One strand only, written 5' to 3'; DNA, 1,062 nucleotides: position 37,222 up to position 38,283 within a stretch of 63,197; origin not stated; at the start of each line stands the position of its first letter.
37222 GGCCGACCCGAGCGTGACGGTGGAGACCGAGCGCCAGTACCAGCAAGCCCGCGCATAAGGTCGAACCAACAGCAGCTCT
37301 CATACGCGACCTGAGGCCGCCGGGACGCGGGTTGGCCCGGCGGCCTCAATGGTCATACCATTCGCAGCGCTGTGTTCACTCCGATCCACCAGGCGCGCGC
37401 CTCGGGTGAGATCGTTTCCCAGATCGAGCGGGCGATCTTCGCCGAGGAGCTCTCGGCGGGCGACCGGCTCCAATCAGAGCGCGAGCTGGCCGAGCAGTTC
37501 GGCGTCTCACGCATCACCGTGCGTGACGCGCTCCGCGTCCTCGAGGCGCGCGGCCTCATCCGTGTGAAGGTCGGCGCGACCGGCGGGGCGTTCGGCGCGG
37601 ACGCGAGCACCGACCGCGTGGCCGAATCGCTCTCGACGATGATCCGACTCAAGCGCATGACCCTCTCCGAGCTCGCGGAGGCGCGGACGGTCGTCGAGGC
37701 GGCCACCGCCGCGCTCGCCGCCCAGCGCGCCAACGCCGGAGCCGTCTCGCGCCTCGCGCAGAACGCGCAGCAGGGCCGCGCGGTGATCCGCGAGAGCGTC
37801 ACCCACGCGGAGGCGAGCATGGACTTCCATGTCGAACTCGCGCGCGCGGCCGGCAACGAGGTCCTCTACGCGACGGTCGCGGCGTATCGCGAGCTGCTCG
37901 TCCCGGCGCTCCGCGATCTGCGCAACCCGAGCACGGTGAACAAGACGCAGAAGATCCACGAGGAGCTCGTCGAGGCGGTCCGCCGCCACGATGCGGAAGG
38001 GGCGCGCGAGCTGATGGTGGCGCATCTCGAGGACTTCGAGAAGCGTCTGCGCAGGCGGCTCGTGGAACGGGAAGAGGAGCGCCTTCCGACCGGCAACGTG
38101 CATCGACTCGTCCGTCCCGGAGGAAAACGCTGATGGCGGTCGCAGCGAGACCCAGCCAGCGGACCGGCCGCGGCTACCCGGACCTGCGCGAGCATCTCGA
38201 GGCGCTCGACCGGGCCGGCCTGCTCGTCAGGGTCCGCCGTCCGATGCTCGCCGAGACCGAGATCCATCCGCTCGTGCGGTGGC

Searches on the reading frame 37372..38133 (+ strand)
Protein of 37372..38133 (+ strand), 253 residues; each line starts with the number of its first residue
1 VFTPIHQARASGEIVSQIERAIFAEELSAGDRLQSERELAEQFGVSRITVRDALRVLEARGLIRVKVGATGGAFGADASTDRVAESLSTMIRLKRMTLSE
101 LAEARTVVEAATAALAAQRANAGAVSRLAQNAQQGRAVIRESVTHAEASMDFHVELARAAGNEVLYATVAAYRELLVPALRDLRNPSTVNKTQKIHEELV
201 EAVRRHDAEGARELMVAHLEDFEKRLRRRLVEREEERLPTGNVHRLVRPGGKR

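Call 7: find_encoding_contigs(protein=window:37372-38133:+, flank=10000, max_places=6)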
Protein window:37372-38133:+ (253 aa): no gene with exactly this product is on record in the collection.

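Call 15: search_protein_families(library=pfam, proteins=[window:37372-38130:+], max_evalue=0.00001)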
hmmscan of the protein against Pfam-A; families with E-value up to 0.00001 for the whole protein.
window:37372-38130:+ (253 aa): 3 families
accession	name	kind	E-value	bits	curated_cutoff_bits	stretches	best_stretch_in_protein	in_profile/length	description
PF07729.17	FCD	-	3.3e-22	79.7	24.3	1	100-220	1-124/125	FCD domain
PF00392.27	GntR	-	2.6e-15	56.2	27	1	12-68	3-59/64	Bacterial regulatory proteins, gntR family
PF14502.12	HTH_41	-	8.2e-06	25.6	25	0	29-65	2-38/48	Helix-turn-helix domain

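Call 18: find_homologous_proteins(query=window:37372-38130:+, max_evalue=1e-20)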
Query window:37372-38130:+ (253 aa): 601 proteins with E <= 1e-20 among 8000 candidates; the best 120 are listed.
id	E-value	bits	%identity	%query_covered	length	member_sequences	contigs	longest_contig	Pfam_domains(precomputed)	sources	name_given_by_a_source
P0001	2.8e-131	454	90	100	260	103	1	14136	PF07729.18,PF14502.13,PF00392.28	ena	-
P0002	1.6e-130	452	90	100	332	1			PF07729.18,PF00392.28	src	-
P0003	3.7e-128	444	89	98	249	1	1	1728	PF07729.18,PF14502.13,PF00392.28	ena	-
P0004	4.8e-122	424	85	98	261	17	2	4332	PF07729.18,PF00392.28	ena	-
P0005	1.1e-119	416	83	100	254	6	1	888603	PF07729.18,PF14502.13,PF00392.28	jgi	jgi:DNA-binding FadR family transcriptional regulator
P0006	3.4e-119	415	84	98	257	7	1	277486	PF07729.18,PF14502.13,PF00392.28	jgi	jgi:DNA-binding FadR family transcriptional regulator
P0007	2.0e-114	399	80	100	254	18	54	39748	PF07729.18,PF14502.13,PF00392.28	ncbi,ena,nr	ncbi:MAG: FadR family transcriptional regulator [Chloroflexi bacterium]|nr:MAG: FadR family transcri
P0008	2.3e-113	395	79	100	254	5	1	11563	PF07729.18,PF14502.13,PF00392.28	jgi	-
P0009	7.0e-112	391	78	99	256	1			PF07729.18,PF14502.13,PF00392.28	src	-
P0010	1.9e-111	389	77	100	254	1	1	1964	PF07729.18,PF14502.13,PF00392.28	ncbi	-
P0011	3.9e-111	388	77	100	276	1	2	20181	PF07729.18,PF14502.13,PF00392.28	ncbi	-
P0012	1.1e-109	383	79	98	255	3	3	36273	PF07729.18,PF14502.13,PF00392.28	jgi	jgi:GntR family transcriptional repressor for pyruvate dehydrogenase complex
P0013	2.4e-109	382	79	98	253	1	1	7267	PF07729.18,PF14502.13,PF00392.28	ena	-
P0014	7.5e-109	381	79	98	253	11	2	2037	PF07729.18,PF14502.13,PF00392.28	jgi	jgi:DNA-binding FadR family transcriptional regulator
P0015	3.1e-108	379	79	98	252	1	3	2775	PF07729.18,PF14502.13,PF00392.28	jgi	jgi:DNA-binding FadR family transcriptional regulator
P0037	1.3e-103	364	75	98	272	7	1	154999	PF07729.18,PF14502.13,PF00392.28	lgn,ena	-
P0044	2.9e-102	359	78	93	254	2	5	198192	PF07729.18,PF14502.13,PF00392.28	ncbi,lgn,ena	-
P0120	4.6e-86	306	63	98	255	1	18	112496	PF07729.18,PF14502.13,PF00392.28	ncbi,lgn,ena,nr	ncbi:MAG TPA: hypothetical protein DCK98_03480 [Chloroflexi bacterium]|nr:hypothetical protein [Chlo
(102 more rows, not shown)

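Call 19: find_encoding_contigs(protein=P0005, flank=10000, max_places=2)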
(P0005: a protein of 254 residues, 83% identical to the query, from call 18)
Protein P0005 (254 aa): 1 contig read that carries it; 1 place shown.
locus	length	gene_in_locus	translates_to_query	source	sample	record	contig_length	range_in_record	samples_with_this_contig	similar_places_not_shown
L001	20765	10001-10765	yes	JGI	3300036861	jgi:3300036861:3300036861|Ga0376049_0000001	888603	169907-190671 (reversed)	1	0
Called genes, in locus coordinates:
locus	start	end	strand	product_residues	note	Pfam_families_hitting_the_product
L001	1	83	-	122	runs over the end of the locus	PF07883:Cupin_2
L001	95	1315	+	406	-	PF00266:Aminotran_5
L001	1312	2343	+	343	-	PF07883:Cupin_2, PF12973:Cupin_7 (faint), PF02311:AraC_binding (faint), PF00190:Cupin_1, PF07883:Cupin_2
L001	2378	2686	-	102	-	-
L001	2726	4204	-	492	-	PF20695:UbiD_N, PF01977:UbiD, PF20696:UbiD_C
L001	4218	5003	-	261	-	PF02770:Acyl-CoA_dh_M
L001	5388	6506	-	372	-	PF00005:ABC_tran, PF13304:AAA_21 (weak), PF08402:TOBE_2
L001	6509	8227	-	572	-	PF00528:BPD_transp_1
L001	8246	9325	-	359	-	PF01547:SBP_bac_1, PF13531:SBP_bac_11, PF13416:SBP_bac_8, PF13343:SBP_bac_6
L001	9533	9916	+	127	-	PF00903:Glyoxalase, PF22677:Ble-like_N (faint), PF18029:Glyoxalase_6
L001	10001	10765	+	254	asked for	PF00392:GntR, PF14502:HTH_41 (weak), PF07729:FCD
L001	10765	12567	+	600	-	PF20695:UbiD_N (faint), PF01977:UbiD, PF20696:UbiD_C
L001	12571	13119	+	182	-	PF01613:Flavin_Reduct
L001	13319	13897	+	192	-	PF02441:Flavoprotein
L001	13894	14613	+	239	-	PF00596:Aldolase_II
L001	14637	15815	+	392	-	PF07690:MFS_1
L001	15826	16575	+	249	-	PF07920:DUF1684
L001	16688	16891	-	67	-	-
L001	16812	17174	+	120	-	-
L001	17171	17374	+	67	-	PF00196:GerE, PF08281:Sigma70_r4_2, PF13936:HTH_38 (faint)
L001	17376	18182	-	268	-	PF12146:Hydrolase_4, PF00561:Abhydrolase_1, PF12697:Abhydrolase_6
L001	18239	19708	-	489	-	PF20695:UbiD_N, PF01977:UbiD, PF20696:UbiD_C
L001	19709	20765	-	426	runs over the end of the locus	PF00857:Isochorismatase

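Call 20: find_encoding_contigs(protein=P0006, flank=10000, max_places=2)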
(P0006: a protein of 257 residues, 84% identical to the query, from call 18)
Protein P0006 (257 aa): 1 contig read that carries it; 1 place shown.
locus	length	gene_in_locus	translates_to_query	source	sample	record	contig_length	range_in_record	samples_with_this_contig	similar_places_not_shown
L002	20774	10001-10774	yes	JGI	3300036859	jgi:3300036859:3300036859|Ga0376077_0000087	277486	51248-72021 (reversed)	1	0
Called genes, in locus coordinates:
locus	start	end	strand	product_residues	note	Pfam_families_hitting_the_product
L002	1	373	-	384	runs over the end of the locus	PF02770:Acyl-CoA_dh_M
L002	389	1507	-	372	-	PF00005:ABC_tran, PF13304:AAA_21 (weak), PF08402:TOBE_2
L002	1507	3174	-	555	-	PF00528:BPD_transp_1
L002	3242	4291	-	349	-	PF01547:SBP_bac_1, PF13343:SBP_bac_6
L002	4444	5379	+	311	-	PF02129:Peptidase_S15, PF12146:Hydrolase_4, PF12697:Abhydrolase_6 (weak), PF00326:Peptidase_S9 (weak)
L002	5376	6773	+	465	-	PF01979:Amidohydro_1, PF12890:DHOase, PF07969:Amidohydro_3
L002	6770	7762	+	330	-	PF00296:Bac_luciferase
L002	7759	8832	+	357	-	PF02423:OCD_Mu_crystall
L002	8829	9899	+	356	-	PF02423:OCD_Mu_crystall, PF01488:Shikimate_DH (weak)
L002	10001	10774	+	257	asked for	PF00392:GntR, PF14502:HTH_41 (weak), PF07729:FCD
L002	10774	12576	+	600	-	PF20695:UbiD_N (faint), PF01977:UbiD, PF20696:UbiD_C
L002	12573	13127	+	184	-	PF01613:Flavin_Reduct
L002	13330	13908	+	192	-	PF02441:Flavoprotein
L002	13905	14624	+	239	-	PF00596:Aldolase_II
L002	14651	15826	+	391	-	PF07690:MFS_1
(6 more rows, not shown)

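Call 21: find_encoding_contigs(protein=P0007, flank=10000, max_places=3)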
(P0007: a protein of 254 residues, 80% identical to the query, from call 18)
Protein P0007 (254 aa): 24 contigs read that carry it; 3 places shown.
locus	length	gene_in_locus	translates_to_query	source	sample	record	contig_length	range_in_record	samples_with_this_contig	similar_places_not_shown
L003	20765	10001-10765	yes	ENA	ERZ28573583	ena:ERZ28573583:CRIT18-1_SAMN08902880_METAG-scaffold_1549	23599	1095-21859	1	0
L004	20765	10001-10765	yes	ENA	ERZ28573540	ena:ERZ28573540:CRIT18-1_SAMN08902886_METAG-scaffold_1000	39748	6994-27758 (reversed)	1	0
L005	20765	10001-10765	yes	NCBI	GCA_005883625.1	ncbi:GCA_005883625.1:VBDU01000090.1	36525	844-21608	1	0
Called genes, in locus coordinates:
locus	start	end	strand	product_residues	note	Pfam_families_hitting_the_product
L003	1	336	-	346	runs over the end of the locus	PF13379:NMT1_2, PF09084:NMT1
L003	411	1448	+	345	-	PF07883:Cupin_2, PF12973:Cupin_7 (faint), PF00190:Cupin_1, PF07883:Cupin_2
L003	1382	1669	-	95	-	-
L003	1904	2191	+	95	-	-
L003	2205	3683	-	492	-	PF20695:UbiD_N, PF01977:UbiD, PF20696:UbiD_C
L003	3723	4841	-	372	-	PF00005:ABC_tran, PF13304:AAA_21 (weak), PF08402:TOBE_2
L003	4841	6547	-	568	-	PF00528:BPD_transp_1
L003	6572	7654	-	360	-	PF01547:SBP_bac_1, PF13531:SBP_bac_11 (weak), PF13343:SBP_bac_6 (weak)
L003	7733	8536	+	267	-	PF00005:ABC_tran, PF13304:AAA_21 (faint)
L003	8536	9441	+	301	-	PF00528:BPD_transp_1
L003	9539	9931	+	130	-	PF00903:Glyoxalase, PF22677:Ble-like_N (weak), PF18029:Glyoxalase_6 (weak)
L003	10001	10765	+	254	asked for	PF00392:GntR, PF14502:HTH_41 (weak), PF07729:FCD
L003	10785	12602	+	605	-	PF20695:UbiD_N (weak), PF01977:UbiD, PF20696:UbiD_C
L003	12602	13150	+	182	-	PF01613:Flavin_Reduct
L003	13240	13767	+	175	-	PF02441:Flavoprotein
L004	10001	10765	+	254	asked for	PF00392:GntR, PF14502:HTH_41 (weak), PF07729:FCD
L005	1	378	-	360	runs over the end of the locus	PF13379:NMT1_2, PF09084:NMT1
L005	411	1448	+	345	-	PF07883:Cupin_2, PF12973:Cupin_7 (faint), PF00190:Cupin_1, PF07883:Cupin_2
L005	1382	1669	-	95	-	-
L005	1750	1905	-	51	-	-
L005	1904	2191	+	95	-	-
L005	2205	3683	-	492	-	PF20695:UbiD_N, PF01977:UbiD, PF20696:UbiD_C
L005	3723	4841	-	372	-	PF00005:ABC_tran, PF13304:AAA_21 (weak), PF08402:TOBE_2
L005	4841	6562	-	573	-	PF00528:BPD_transp_1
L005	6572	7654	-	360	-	PF01547:SBP_bac_1, PF13531:SBP_bac_11, PF13343:SBP_bac_6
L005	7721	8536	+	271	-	PF00005:ABC_tran, PF13304:AAA_21 (faint)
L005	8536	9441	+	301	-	PF00528:BPD_transp_1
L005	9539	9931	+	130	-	PF00903:Glyoxalase, PF22677:Ble-like_N (weak), PF18029:Glyoxalase_6 (weak)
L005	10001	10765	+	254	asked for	PF00392:GntR, PF14502:HTH_41 (weak), PF07729:FCD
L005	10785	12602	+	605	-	PF20695:UbiD_N (weak), PF01977:UbiD, PF20696:UbiD_C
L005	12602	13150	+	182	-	PF01613:Flavin_Reduct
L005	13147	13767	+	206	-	PF02441:Flavoprotein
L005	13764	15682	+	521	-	PF12832:MFS_1_like (faint), PF07690:MFS_1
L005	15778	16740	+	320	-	PF00756:Esterase, PF10503:Esterase_PHB (weak)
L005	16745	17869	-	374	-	PF00756:Esterase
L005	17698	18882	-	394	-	PF10129:OpgC_C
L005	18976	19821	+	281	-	PF09130:DUF1932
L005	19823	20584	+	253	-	PF07920:DUF1684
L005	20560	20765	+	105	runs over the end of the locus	-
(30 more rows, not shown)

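Call 23: find_encoding_contigs(protein=P0037, flank=10000, max_places=2)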
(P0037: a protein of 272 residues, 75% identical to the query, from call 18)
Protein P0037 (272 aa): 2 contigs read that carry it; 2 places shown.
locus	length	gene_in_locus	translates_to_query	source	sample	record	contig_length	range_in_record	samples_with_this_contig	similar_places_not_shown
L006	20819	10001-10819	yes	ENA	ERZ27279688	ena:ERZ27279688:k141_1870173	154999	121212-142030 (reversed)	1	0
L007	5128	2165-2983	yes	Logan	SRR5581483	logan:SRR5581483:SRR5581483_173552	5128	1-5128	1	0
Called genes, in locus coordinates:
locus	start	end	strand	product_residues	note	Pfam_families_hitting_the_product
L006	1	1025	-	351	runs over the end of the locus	PF13379:NMT1_2, PF09084:NMT1, PF12974:Phosphonate-bd (weak)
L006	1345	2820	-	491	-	PF20695:UbiD_N (weak), PF01977:UbiD, PF20696:UbiD_C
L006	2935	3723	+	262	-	PF00005:ABC_tran, PF13304:AAA_21 (faint)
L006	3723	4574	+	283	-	PF00528:BPD_transp_1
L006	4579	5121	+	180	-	PF01613:Flavin_Reduct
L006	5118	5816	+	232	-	PF00596:Aldolase_II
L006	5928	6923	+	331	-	PF04909:Amidohydro_2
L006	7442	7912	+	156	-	PF00111:Fer2 (weak), PF01799:Fer2_2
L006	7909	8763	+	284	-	PF00941:FAD_binding_5, PF03450:CO_deh_flav_C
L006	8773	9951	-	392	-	PF05977:MFS_3, PF07690:MFS_1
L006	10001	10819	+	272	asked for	PF00392:GntR, PF14502:HTH_41 (weak), PF07729:FCD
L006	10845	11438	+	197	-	PF02441:Flavoprotein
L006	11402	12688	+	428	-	PF12832:MFS_1_like (faint), PF07690:MFS_1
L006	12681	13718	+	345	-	PF01050:MannoseP_isomer (faint), PF07883:Cupin_2, PF12973:Cupin_7 (faint), PF00190:Cupin_1, PF07883:Cupin_2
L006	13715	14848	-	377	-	PF07883:Cupin_2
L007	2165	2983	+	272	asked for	PF00392:GntR, PF14502:HTH_41 (weak), PF07729:FCD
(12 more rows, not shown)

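Call 24: find_encoding_contigs(protein=P0044, flank=10000, max_places=2)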
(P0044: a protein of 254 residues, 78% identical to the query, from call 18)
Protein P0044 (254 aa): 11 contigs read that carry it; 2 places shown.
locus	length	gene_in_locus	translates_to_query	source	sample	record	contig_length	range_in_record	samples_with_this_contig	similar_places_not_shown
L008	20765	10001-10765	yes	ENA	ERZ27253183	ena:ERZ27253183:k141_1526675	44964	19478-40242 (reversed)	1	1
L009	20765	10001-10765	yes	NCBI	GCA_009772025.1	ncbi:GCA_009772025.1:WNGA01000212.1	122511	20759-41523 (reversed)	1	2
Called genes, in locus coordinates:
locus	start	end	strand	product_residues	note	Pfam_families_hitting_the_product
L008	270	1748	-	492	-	PF20695:UbiD_N (weak), PF01977:UbiD, PF20696:UbiD_C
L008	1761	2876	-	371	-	PF00005:ABC_tran, PF13304:AAA_21, PF08402:TOBE_2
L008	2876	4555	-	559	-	PF00528:BPD_transp_1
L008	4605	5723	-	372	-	PF01547:SBP_bac_1, PF13531:SBP_bac_11, PF13343:SBP_bac_6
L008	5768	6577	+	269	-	PF00005:ABC_tran, PF13304:AAA_21 (faint)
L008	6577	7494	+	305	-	PF00528:BPD_transp_1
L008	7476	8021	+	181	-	PF01613:Flavin_Reduct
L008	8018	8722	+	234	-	PF00596:Aldolase_II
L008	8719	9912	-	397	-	PF05977:MFS_3, PF07690:MFS_1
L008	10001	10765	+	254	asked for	PF00392:GntR, PF14502:HTH_41 (weak), PF07729:FCD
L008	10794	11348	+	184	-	PF02441:Flavoprotein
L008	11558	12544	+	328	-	PF05977:MFS_3 (faint), PF07690:MFS_1, PF12832:MFS_1_like (faint), PF07690:MFS_1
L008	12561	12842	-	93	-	-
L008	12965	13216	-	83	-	PF04014:MazE_antitoxin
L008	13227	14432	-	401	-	PF06277:EutA, PF06723:MreB_Mbl (weak), PF06277:EutA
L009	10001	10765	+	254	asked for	PF00392:GntR, PF14502:HTH_41 (weak), PF07729:FCD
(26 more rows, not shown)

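Call 25: find_encoding_contigs(protein=P0120, flank=10000, max_places=2)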
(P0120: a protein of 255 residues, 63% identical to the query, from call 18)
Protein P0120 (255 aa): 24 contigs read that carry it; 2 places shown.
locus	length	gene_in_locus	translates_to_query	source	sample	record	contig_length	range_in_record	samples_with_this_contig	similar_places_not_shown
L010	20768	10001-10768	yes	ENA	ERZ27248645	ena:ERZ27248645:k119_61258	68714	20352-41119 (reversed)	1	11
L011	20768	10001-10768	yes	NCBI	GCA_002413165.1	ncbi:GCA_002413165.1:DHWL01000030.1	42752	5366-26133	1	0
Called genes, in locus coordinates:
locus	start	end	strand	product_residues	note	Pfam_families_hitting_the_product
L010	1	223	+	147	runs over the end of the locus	PF06240:COXG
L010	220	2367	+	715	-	PF01315:Ald_Xan_dh_C, PF02738:MoCoBD_1, PF20256:MoCoBD_2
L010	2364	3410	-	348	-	PF13379:NMT1_2 (faint), PF09084:NMT1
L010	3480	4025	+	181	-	PF01613:Flavin_Reduct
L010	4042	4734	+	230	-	PF00596:Aldolase_II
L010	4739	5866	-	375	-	PF01551:Peptidase_M23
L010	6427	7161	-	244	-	PF00857:Isochorismatase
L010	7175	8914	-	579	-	PF02776:TPP_enzyme_N, PF00205:TPP_enzyme_M, PF02775:TPP_enzyme_C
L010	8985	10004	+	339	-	PF02041:Auxin_BP (faint), PF07883:Cupin_2, PF12973:Cupin_7 (faint), PF00190:Cupin_1, PF07883:Cupin_2 (weak)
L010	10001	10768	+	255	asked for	PF00392:GntR, PF14502:HTH_41 (weak), PF07729:FCD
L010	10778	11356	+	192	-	PF02441:Flavoprotein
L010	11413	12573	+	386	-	PF07690:MFS_1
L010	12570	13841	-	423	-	PF06277:EutA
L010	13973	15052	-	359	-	PF07883:Cupin_2 (weak)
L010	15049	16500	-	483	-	PF20695:UbiD_N, PF01977:UbiD, PF20696:UbiD_C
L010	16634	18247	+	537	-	PF20695:UbiD_N, PF01977:UbiD, PF20696:UbiD_C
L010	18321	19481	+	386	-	PF02515:CoA_transf_3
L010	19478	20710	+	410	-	PF02515:CoA_transf_3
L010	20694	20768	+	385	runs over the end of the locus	PF01070:FMN_dh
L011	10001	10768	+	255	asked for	PF00392:GntR, PF14502:HTH_41 (weak), PF07729:FCD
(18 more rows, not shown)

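Call 29: find_related_loci(query=A1, collection=genome_contigs, flank=10000)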
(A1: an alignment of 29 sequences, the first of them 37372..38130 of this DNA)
Query A1 (253 aa) in genome_contigs; peptide patterns used: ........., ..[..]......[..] (x = any residue, [..] = any of these).
179 stretches matched a pattern; 103 encode a relative of the query (tblastn E <= 1e-3); the best 80 are kept; 80 distinct loci.
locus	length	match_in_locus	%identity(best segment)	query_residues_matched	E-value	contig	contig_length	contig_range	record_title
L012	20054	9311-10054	94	1-248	1e-141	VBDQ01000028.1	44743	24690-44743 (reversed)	MAG: Chloroflexi bacterium isolate CF_4 14_0903_16_30cm_scaffold_369, whole genome shotgun sequence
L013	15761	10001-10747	90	1-249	2e-138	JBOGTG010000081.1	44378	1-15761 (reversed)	MAG: Candidatus Limnocylindria bacterium isolate SC-S_metawrap_bin.40 k127_3722137, whole genome shotgun sequence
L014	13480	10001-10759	90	1-253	2e-137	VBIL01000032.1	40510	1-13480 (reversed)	MAG: Chloroflexi bacterium isolate CF_129 14_1009_12_30cm_scaffold_1524, whole genome shotgun sequence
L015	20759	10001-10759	91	1-253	2e-136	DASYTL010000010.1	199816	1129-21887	MAG TPA_asm: Candidatus Limnocylindria bacterium isolate SMAG_U4566 k141_2472568, whole genome shotgun sequence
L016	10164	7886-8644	91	1-253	2e-136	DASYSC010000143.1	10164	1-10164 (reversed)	MAG TPA_asm: Candidatus Limnocylindria bacterium isolate SMAG_U4527 k141_3782475, whole genome shotgun sequence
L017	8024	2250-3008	91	1-253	2e-136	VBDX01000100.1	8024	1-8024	MAG: Chloroflexi bacterium isolate CF_11 14_1009_13_30cm_scaffold_9382, whole genome shotgun sequence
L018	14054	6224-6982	92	1-253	1e-129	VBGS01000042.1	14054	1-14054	MAG: Chloroflexi bacterium isolate CF_84 14_0927_12_20cm_scaffold_3190, whole genome shotgun sequence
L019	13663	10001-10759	83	1-253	9e-126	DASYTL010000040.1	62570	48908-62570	MAG TPA_asm: Candidatus Limnocylindria bacterium isolate SMAG_U4566 k141_268130, whole genome shotgun sequence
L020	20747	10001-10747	81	1-249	1e-121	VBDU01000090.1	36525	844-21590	MAG: Chloroflexi bacterium isolate CF_8 14_1009_13_30cm_scaffold_661, whole genome shotgun sequence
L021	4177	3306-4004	82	1-233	2e-121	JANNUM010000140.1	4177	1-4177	MAG: Chloroflexota bacterium isolate SOY_30_metabat_212 SOY_30_k141_1016889, whole genome shotgun sequence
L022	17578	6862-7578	79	1-239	2e-118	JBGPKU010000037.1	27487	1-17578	MAG: Candidatus Limnocylindria bacterium isolate OBJ_0618_7090110_279 k141_7564740_length_27487_cov_14.0007, whole genom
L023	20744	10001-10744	78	1-247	4e-118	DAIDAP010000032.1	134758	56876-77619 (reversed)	MAG TPA_asm: Chloroflexi bacterium isolate clean326 k141_278091, whole genome shotgun sequence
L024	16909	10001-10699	81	1-233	8e-117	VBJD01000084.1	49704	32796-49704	MAG: Chloroflexi bacterium isolate CF_147 14_0929_05_30cm_scaffold_1551, whole genome shotgun sequence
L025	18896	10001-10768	74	1-253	5e-116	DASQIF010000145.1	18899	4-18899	MAG TPA_asm: Candidatus Acidiferrales bacterium isolate SMAG_U11852 k141_1082571, whole genome shotgun sequence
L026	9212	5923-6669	78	1-248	8e-116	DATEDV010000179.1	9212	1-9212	MAG TPA_asm: Candidatus Limnocylindria bacterium isolate SMAG_U8716 k141_1874416, whole genome shotgun sequence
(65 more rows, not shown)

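Call 35: search_solved_structures(query=window:37372-38130:+, max_evalue=0.00001)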
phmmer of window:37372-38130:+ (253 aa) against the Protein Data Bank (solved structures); distinct sequences matched with E-value up to 0.00001: 13.
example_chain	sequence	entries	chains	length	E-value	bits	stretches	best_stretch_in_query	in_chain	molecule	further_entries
6on4_A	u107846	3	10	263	1e-15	61.6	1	4-221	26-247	HTH-type transcriptional repressor NanR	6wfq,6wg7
2di3_A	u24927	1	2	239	1.6e-11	47.9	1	14-224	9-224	Bacterial regulatory proteins, GntR family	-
6az6_A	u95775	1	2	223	1.6e-11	47.8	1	20-222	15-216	GntR family transcriptional regulator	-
7c7e_A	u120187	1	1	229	1e-09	42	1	18-227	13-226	Putative DNA-binding transcriptional regulator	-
3fms_A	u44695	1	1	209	1.7e-09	41.3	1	16-230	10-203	Transcriptional regulator, GntR family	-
9jpj_C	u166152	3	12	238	2.1e-09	41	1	15-231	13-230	Pyruvate dehydrogenase complex repressor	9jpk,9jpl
3sxy_A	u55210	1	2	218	3.2e-09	40.4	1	16-230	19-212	Transcriptional regulator, GntR family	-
5kvr_A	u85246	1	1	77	7.2e-09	39.2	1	2-71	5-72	Pyruvate dehydrogenase complex repressor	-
7xp0_A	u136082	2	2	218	1.4e-08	38.3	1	13-230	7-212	Probable transcriptional regulator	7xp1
3c7j_A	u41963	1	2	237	1.4e-06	31.7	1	4-96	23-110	Transcriptional regulator, GntR family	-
8pqm_A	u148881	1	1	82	1.5e-06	31.6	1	14-69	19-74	FadR family transcriptional regulator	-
9wfi_A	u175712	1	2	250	2.5e-06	30.9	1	2-165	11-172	Uncharacterized HTH-type transcriptional regulator Rv0494,Fatty acid metabolism regulator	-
4u0y_A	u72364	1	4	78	6.5e-06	29.6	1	13-65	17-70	HTH-type transcriptional repressor YvoA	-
